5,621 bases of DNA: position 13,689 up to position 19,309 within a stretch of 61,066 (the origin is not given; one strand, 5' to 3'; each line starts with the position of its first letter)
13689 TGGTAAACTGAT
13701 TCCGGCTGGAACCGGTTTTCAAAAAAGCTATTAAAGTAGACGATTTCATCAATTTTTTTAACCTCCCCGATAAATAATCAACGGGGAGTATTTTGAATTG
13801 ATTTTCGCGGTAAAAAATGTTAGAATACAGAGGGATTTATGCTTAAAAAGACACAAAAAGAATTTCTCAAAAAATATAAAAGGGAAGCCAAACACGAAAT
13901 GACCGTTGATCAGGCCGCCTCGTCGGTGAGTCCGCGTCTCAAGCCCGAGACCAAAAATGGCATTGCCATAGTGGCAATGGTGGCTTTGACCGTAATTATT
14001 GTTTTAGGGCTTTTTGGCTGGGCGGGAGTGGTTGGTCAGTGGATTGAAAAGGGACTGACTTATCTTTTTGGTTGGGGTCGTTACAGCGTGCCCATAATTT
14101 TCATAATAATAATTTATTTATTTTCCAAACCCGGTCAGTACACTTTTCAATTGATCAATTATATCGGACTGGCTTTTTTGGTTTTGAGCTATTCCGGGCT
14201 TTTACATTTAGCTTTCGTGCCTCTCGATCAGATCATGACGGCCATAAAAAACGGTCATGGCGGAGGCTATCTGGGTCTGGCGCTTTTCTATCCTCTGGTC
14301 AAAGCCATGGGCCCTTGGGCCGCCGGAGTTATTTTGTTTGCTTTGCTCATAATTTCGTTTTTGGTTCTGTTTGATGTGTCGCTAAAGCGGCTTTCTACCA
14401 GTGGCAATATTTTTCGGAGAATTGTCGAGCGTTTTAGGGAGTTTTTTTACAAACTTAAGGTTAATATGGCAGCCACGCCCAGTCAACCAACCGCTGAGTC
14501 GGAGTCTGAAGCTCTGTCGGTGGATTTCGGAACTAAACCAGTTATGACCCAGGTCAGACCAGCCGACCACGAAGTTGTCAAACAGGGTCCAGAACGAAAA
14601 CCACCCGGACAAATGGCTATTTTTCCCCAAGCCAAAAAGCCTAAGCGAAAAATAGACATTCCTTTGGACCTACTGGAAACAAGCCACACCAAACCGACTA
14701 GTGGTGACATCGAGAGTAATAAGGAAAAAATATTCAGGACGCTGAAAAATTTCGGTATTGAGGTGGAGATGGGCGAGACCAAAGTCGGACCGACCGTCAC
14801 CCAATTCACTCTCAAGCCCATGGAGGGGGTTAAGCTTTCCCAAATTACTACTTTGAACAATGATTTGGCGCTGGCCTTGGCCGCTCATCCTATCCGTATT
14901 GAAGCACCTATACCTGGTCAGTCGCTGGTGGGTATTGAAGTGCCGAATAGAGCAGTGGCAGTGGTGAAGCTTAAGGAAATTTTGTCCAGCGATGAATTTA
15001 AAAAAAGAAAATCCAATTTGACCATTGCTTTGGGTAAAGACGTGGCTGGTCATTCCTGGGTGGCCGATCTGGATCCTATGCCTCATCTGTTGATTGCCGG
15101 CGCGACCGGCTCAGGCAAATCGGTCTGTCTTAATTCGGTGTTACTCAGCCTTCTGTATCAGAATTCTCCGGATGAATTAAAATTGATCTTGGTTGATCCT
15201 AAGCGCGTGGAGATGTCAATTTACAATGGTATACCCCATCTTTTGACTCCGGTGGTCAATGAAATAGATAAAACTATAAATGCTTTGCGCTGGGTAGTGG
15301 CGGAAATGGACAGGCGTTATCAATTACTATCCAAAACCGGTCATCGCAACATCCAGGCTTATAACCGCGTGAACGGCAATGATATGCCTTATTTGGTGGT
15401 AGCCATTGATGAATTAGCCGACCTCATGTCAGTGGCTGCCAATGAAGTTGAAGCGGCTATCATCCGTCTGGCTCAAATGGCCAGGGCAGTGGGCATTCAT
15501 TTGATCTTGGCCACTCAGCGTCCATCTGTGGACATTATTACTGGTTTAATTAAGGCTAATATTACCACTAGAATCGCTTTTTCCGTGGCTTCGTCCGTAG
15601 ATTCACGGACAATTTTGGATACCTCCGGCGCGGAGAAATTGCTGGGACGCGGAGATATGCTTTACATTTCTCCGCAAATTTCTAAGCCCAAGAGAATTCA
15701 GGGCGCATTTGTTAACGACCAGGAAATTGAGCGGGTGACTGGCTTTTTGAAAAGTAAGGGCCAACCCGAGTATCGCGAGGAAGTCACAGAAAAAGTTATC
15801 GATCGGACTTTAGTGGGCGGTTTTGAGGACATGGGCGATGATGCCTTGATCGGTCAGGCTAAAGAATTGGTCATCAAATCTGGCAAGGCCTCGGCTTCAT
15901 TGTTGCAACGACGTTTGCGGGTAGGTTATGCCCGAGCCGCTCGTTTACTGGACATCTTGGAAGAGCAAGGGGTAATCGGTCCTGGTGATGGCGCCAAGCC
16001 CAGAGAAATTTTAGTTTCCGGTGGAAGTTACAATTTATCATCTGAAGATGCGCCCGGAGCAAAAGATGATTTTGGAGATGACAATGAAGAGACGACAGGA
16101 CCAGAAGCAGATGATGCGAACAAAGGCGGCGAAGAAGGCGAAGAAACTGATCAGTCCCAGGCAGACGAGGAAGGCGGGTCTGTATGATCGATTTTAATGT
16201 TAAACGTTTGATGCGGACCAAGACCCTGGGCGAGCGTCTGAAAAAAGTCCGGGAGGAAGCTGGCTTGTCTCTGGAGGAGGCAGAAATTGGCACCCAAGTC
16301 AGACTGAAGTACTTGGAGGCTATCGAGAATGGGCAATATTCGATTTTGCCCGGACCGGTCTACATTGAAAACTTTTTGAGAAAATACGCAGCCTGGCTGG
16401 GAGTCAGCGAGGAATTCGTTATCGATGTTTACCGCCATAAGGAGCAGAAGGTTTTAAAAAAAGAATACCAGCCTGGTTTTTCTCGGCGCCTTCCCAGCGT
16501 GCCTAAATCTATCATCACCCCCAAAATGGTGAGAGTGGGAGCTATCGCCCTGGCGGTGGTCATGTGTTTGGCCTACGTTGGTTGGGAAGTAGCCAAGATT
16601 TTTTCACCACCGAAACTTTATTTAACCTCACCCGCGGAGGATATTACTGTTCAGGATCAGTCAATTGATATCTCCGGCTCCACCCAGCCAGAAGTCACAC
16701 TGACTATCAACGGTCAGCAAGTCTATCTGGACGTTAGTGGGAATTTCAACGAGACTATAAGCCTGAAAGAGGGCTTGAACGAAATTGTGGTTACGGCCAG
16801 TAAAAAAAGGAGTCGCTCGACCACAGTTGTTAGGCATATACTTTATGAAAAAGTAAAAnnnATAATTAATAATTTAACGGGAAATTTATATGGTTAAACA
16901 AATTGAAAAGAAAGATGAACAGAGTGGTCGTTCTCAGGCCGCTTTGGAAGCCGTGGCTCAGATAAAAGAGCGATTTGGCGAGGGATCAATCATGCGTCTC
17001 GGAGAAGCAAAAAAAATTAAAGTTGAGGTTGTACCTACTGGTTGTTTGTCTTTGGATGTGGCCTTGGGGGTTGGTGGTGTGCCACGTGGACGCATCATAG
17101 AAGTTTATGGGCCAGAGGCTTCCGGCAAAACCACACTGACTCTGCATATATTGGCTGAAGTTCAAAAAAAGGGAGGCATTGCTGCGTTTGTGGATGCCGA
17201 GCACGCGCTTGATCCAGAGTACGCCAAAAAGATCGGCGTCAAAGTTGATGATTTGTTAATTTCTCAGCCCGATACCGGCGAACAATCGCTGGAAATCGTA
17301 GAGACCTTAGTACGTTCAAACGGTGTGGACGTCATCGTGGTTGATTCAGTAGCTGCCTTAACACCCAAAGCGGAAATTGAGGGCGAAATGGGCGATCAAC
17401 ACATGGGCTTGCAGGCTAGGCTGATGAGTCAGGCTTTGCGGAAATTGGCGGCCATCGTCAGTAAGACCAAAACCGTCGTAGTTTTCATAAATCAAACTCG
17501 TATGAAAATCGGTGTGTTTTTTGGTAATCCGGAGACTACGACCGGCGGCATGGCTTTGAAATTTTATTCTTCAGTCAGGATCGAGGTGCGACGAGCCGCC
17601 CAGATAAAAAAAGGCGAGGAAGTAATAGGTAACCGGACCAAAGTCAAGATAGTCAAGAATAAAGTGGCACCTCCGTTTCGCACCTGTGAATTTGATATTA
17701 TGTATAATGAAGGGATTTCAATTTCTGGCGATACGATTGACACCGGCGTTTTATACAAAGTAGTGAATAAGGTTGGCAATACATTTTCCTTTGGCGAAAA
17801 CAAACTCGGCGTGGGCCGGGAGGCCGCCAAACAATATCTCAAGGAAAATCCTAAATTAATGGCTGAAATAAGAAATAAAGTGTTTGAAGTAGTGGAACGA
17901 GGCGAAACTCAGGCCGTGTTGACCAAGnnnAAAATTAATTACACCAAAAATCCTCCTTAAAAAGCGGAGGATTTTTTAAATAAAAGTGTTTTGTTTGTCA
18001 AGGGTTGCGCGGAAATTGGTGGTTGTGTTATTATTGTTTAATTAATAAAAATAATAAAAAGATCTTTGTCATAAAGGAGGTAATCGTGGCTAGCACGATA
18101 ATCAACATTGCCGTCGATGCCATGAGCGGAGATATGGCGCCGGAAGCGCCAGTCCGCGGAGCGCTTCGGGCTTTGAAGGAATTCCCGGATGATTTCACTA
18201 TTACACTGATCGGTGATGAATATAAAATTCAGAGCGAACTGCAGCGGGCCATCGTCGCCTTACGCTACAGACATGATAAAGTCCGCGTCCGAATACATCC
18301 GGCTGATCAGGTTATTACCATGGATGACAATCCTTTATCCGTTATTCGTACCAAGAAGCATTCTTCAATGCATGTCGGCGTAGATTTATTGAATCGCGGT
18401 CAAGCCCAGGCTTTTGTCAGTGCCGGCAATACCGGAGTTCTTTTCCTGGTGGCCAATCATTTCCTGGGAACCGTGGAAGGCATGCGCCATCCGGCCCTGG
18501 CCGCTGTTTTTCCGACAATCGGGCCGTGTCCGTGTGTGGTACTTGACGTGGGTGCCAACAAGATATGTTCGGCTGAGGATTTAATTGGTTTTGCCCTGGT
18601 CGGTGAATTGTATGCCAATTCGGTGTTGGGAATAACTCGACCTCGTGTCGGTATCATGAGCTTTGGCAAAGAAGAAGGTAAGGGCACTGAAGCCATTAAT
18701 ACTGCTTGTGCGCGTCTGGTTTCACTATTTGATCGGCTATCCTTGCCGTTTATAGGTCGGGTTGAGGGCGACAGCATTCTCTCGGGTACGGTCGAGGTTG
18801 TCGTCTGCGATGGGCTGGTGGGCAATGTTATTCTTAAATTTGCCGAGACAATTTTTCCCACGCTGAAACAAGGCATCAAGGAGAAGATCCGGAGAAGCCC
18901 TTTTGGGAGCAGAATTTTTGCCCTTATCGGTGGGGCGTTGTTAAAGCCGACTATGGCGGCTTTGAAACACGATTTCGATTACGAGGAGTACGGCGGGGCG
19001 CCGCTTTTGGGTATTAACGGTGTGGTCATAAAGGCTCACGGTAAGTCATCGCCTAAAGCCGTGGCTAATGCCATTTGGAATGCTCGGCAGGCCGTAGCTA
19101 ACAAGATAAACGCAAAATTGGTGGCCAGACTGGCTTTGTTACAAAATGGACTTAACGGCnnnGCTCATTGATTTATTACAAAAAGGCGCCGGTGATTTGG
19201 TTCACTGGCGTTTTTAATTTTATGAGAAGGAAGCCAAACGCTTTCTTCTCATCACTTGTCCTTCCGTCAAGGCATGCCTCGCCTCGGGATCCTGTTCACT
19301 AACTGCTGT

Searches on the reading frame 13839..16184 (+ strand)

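Call 10: search_protein_families(library=pfam, proteins=[window:13839-16184:+], max_evalue=0.001)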
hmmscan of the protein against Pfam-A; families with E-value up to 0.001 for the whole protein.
window:13839-16184:+ (782 aa): 5 families
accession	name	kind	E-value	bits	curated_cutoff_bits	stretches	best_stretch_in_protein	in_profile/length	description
PF01580.24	FtsK_SpoIIIE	-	8.5e-63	212.2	24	1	378-564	2-221/221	FtsK/SpoIIIE family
PF17854.6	FtsK_alpha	-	2.1e-28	98.9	22.9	1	276-370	4-101/101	FtsK alpha domain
PF09397.16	FtsK_gamma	-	6.4e-25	87.1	30.6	1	667-726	3-62/63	Ftsk gamma domain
PF13491.11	FtsK_4TM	-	8.1e-10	39.1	23.1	1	61-185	46-166/171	4TM region of DNA translocase FtsK/SpoIIIE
PF13401.12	AAA_22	-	0.00066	20.4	27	0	416-561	7-124/130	AAA domain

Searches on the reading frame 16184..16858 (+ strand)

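Call 10: search_protein_families(library=pfam, proteins=[window:16184-16858:+], max_evalue=0.001)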
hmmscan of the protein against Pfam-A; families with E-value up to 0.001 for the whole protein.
window:16184-16858:+ (225 aa): 4 families
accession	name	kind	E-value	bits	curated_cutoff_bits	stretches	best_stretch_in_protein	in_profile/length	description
PF13413.12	HTH_25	-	1.1e-19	70.4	24.6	1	18-77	1-60/62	Helix-turn-helix domain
PF09136.16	Glucodextran_B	-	2.9e-11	43.6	27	1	143-219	1-79/83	Glucodextranase, domain B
PF12844.13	HTH_19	-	2.7e-09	37.2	30.2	1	16-80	1-59/64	Helix-turn-helix domain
PF13560.12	HTH_31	-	3.5e-06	27.7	27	1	15-70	2-56/64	Helix-turn-helix domain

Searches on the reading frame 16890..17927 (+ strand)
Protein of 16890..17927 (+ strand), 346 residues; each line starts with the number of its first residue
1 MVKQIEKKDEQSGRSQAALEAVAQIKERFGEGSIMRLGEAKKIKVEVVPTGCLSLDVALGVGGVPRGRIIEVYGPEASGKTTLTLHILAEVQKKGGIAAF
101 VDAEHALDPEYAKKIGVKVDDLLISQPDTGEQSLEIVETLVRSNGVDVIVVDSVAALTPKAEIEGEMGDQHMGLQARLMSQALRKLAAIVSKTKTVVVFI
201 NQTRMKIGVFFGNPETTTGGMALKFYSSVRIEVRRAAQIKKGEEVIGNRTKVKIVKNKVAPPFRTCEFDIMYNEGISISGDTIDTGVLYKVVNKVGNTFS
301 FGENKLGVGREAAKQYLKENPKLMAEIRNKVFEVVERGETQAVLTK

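Call 10: search_protein_families(library=pfam, proteins=[window:16890-17927:+], max_evalue=0.001)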
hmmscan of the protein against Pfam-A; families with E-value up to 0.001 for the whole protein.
window:16890-17927:+ (346 aa): 8 families
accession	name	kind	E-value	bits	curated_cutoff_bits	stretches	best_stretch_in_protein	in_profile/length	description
PF00154.27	RecA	-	2.4e-137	457.1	27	1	20-277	5-262/262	recA bacterial DNA recombination protein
PF21096.2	RecA_C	-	1.5e-15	57.5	27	1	280-333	1-54/57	RecA C-terminal domain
PF08423.17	Rad51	-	2.9e-09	37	22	1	45-237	5-213/244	Rad51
PF06745.19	ATPase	-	1.1e-06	28.6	26.6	1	48-104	1-57/231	KaiC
PF01637.24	ATPase_2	-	7.1e-06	26.4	33.2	1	68-200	21-116/225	ATPase domain predominantly from Archaea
PF13481.12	AAA_25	-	1.6e-05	25.1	27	0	64-160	30-158/195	AAA domain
PF13191.12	AAA_16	-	0.00015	22.7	32.6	1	65-200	22-138/167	AAA ATPase domain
PF02283.22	CobU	-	0.00021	21.3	27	1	72-202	3-124/168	Cobinamide kinase / cobinamide phosphate guanyltransferase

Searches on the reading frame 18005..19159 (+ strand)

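Call 10: search_protein_families(library=pfam, proteins=[window:18005-19159:+], max_evalue=0.001)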
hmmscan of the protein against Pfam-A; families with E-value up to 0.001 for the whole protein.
window:18005-19159:+ (385 aa): 1 family
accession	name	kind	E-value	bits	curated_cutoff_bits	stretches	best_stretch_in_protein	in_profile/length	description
PF02504.20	FA_synthesis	-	6.2e-90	302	29.1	1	34-369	2-322/324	Fatty acid synthesis protein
